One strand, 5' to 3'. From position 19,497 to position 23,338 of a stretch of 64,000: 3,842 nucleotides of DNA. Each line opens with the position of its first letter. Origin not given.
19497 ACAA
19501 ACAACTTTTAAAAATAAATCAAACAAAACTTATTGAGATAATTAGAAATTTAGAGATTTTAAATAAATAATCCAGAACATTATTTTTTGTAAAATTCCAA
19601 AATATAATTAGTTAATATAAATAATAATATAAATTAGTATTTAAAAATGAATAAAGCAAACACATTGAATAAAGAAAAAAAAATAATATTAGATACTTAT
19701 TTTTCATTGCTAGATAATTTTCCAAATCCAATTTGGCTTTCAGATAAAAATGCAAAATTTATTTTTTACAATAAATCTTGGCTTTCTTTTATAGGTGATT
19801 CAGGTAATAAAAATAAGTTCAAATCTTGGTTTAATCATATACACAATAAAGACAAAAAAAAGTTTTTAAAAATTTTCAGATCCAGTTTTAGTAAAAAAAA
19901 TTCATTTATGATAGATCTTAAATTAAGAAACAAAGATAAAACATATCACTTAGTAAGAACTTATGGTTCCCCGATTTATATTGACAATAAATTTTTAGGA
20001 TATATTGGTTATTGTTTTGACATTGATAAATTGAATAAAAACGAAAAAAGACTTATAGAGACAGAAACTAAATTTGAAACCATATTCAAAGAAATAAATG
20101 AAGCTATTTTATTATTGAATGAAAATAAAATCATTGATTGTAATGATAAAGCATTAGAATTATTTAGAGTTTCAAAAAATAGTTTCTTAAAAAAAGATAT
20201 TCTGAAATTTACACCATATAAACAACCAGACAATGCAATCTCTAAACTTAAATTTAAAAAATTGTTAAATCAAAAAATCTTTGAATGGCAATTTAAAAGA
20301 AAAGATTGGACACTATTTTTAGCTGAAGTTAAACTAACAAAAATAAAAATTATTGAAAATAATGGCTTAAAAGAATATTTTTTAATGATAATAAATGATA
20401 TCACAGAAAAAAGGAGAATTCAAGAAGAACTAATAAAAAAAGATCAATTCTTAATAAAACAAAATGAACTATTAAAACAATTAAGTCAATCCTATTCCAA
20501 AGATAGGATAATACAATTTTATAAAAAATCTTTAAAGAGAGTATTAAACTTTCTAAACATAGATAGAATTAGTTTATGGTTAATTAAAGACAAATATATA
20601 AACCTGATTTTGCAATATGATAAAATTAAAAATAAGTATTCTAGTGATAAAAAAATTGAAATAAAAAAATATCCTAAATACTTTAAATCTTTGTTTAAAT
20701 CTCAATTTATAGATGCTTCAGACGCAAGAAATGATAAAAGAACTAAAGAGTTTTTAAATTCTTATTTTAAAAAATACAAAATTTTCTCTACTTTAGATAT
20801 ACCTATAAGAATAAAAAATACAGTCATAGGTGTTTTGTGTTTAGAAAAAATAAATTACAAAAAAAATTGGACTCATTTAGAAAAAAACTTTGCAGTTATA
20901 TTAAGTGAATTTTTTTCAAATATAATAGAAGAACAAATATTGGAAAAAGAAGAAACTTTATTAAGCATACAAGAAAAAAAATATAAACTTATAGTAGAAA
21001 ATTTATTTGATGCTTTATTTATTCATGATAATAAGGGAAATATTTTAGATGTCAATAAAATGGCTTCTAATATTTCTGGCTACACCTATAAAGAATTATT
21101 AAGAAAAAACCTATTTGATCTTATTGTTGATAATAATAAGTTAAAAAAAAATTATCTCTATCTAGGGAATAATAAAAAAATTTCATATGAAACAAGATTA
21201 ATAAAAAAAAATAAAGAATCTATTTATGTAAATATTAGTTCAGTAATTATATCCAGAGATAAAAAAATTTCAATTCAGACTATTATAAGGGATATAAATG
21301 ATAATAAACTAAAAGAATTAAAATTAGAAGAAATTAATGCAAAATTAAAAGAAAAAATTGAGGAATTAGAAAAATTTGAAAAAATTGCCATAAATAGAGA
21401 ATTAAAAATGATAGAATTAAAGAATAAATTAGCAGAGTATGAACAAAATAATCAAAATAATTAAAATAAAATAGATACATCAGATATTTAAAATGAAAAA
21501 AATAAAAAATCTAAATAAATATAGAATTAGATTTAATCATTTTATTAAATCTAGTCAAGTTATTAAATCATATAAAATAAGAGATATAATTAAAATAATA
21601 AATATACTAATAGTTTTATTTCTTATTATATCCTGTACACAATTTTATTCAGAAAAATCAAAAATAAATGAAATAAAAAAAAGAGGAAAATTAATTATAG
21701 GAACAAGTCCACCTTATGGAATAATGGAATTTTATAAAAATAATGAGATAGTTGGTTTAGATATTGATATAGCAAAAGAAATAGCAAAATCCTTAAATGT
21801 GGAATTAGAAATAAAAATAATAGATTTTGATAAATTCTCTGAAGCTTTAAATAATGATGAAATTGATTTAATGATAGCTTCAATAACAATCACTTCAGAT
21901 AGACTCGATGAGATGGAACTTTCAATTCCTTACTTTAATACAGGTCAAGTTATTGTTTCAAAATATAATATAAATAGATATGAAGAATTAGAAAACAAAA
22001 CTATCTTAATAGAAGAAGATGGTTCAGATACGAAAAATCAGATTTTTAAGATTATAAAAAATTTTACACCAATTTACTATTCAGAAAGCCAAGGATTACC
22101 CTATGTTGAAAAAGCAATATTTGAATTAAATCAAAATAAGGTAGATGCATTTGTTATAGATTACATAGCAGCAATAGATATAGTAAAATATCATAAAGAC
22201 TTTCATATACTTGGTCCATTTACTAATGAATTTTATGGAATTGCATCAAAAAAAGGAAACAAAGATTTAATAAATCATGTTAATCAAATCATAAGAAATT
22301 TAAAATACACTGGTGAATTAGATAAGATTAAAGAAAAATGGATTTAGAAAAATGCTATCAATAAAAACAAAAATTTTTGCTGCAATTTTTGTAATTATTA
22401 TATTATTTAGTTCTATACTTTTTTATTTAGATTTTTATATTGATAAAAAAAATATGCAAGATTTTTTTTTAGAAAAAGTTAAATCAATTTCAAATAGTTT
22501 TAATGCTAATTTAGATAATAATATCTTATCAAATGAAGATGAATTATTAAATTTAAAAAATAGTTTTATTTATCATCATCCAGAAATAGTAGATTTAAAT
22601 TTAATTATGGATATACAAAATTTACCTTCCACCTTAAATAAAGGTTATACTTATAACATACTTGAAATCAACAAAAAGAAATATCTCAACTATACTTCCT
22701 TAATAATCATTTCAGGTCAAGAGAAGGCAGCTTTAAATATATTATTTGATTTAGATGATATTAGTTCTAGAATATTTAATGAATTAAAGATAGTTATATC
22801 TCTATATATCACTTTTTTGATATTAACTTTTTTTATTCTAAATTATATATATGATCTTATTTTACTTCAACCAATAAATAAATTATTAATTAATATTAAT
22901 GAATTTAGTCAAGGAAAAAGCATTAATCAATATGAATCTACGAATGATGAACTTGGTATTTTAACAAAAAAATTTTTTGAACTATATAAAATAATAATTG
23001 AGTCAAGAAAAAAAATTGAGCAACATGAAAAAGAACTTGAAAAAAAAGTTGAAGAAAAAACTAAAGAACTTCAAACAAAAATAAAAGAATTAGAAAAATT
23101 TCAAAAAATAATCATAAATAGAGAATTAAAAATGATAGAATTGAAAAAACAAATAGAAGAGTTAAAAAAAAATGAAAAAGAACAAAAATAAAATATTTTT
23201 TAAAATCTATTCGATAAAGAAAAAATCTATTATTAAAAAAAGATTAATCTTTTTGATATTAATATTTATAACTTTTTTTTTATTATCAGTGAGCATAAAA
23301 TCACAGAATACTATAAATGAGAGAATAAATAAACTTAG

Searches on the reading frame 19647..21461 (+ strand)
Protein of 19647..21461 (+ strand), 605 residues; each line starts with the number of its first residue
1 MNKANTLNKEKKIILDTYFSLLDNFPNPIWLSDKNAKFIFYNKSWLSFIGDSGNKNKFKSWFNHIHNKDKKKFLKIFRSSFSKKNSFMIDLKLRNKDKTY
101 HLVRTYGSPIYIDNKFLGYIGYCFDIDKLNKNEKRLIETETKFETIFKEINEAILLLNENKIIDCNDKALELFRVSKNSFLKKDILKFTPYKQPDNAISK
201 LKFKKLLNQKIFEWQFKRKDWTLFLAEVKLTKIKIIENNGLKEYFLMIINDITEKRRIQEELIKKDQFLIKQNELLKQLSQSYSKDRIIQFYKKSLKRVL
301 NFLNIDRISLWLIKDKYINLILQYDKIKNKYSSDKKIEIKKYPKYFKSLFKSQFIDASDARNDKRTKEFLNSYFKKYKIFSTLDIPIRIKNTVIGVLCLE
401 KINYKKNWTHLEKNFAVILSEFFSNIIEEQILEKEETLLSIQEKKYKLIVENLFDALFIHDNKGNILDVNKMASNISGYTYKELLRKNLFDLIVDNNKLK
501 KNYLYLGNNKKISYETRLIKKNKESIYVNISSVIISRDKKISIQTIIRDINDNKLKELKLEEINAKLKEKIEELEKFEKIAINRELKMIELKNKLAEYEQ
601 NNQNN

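Call 24: search_protein_families(library=pfam, proteins=[window:19647-21461:+], max_evalue=0.01)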
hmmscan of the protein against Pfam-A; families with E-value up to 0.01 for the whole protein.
window:19647-21461:+ (605 aa): 6 families
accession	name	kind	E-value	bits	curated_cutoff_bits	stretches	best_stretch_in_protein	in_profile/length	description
PF13426.13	PAS_9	-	3.1e-32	111.3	27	3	455-551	2-102/103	PAS domain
PF00989.32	PAS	-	5.8e-22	78.3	22.6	2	445-550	2-113/113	PAS fold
PF13188.13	PAS_8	-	3.3e-20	71.6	21.8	3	142-190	2-48/65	PAS domain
PF08447.18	PAS_3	-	2.4e-14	53.8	25.6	1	39-122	2-88/89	PAS fold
PF01590.32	GAF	-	8.1e-06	26.8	22.4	1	290-425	4-131/133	GAF domain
PF24820.1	Diguanyl_cycl_sensor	-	1.6e-05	25.2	28.1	0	450-519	2-71/109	Diguanylate cyclase-like sensor domain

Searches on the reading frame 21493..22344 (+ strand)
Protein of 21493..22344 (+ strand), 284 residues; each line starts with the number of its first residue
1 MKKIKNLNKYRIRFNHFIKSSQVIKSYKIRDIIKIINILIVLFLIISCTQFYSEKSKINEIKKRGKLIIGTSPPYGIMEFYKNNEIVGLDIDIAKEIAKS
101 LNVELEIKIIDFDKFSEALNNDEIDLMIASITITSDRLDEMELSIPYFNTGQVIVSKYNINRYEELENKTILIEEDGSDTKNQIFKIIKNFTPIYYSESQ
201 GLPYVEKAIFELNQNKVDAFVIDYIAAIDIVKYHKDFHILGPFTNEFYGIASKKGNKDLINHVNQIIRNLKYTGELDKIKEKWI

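Call 24: search_protein_families(library=pfam, proteins=[window:21493-22344:+], max_evalue=0.01)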
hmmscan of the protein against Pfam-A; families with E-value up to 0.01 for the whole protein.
window:21493-22344:+ (284 aa): 2 families
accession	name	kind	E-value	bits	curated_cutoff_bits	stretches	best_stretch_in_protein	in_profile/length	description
PF00497.25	SBP_bac_3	-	2.3e-31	108.7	26.4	1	67-284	1-130/132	Bacterial extracellular solute-binding proteins, family 3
PF10613.14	Lig_chan-Glu_bd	-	8.1e-08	32.8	30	1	72-157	10-112/115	Ligated ion channel L-glutamate- and glycine-binding site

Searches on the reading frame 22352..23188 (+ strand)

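Call 25: search_protein_families(library=pfam, proteins=[window:22352-23188:+], max_evalue=0.01)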
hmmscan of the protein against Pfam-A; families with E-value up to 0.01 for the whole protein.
window:22352-23188:+ (279 aa): 1 family
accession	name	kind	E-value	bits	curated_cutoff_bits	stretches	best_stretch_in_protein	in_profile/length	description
PF15619.11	Lebercilin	-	2.1e-05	24.6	34.3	1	176-277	34-135/193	Ciliary protein causing Leber congenital amaurosis disease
